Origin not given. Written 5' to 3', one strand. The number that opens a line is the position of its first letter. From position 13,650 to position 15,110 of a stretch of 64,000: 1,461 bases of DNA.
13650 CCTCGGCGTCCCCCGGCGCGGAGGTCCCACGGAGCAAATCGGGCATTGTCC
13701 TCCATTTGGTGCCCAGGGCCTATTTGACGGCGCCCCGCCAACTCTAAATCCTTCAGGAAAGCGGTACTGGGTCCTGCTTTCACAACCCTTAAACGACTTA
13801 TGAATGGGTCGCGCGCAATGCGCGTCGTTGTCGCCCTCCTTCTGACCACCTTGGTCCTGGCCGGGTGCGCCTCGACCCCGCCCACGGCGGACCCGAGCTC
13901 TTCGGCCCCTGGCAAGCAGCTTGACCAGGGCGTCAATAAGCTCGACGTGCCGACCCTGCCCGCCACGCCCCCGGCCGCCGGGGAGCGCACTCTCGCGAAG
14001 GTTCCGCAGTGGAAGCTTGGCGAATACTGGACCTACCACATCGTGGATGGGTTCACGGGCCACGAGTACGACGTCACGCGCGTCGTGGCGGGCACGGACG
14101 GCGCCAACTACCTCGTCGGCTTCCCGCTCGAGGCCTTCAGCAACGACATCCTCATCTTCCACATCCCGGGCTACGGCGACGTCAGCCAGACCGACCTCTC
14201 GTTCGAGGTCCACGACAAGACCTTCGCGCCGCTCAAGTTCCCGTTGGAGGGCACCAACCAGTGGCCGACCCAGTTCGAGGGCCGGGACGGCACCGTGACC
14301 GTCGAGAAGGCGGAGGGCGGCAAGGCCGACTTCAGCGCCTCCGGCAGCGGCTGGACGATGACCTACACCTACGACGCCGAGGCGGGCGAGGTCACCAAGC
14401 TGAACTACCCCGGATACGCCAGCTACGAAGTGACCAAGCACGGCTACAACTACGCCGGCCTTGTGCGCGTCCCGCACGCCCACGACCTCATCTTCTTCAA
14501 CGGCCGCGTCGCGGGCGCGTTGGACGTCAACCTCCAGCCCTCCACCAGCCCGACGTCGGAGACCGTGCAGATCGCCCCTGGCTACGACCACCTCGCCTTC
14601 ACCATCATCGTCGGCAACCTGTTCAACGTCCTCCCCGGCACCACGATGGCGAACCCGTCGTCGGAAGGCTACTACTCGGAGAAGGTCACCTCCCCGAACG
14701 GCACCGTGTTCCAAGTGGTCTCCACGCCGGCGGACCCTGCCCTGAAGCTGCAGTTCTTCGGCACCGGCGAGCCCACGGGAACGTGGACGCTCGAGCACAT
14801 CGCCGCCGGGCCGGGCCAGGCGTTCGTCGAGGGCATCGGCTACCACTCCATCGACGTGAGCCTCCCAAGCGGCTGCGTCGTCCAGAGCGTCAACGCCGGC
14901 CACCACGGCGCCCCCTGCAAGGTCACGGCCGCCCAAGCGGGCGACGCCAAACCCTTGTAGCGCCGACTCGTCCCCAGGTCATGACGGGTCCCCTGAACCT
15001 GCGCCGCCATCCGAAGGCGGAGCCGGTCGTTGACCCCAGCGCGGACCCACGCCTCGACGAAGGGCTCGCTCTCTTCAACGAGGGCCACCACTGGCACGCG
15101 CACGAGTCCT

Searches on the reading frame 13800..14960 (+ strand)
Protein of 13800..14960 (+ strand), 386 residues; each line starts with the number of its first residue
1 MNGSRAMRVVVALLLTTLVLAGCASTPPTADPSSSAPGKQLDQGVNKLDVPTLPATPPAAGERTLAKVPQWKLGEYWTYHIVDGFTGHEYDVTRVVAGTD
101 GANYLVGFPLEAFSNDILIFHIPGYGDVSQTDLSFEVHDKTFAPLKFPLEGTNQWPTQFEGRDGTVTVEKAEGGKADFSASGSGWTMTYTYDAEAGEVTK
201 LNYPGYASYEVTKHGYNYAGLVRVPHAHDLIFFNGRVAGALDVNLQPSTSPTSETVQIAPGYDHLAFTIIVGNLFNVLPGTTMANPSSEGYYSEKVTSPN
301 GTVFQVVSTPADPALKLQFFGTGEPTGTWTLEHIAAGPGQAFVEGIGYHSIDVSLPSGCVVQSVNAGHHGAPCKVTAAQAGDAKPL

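Call 49: search_solved_structures(query=A5, max_evalue=10, show_alignments=2)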
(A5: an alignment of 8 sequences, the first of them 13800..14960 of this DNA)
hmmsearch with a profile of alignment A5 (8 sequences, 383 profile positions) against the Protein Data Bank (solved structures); distinct sequences matched with E-value up to 10: 1.
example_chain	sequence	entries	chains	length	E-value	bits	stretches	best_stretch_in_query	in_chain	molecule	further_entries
1w7f_A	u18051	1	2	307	0.38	12.9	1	3-44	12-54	BETA-LACTAMASE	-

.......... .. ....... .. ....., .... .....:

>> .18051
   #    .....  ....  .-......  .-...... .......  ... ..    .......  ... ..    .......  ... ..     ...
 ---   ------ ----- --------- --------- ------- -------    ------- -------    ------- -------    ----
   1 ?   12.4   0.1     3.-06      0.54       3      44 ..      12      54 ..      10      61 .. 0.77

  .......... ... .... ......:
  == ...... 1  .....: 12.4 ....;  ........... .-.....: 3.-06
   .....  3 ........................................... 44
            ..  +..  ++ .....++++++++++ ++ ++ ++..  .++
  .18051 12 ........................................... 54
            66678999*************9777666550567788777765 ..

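Call 50: search_protein_families(library=pfam, alignment_id=A5, max_evalue=10)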
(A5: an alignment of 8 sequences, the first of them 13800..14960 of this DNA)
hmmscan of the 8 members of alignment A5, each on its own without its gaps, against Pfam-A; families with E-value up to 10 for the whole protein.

A. member 1, window:13800-14960:+ (386 aa): 1 family
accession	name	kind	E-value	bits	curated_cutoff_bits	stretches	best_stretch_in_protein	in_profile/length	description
PF20101.4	DUF6491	-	0.14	12.6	27.5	1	8-33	3-28/138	Family of unknown function (DUF6491)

B. families by the number of members that match (of 8 scanned): 1 family
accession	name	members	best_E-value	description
PF20101.4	DUF6491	1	0.14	Family of unknown function (DUF6491)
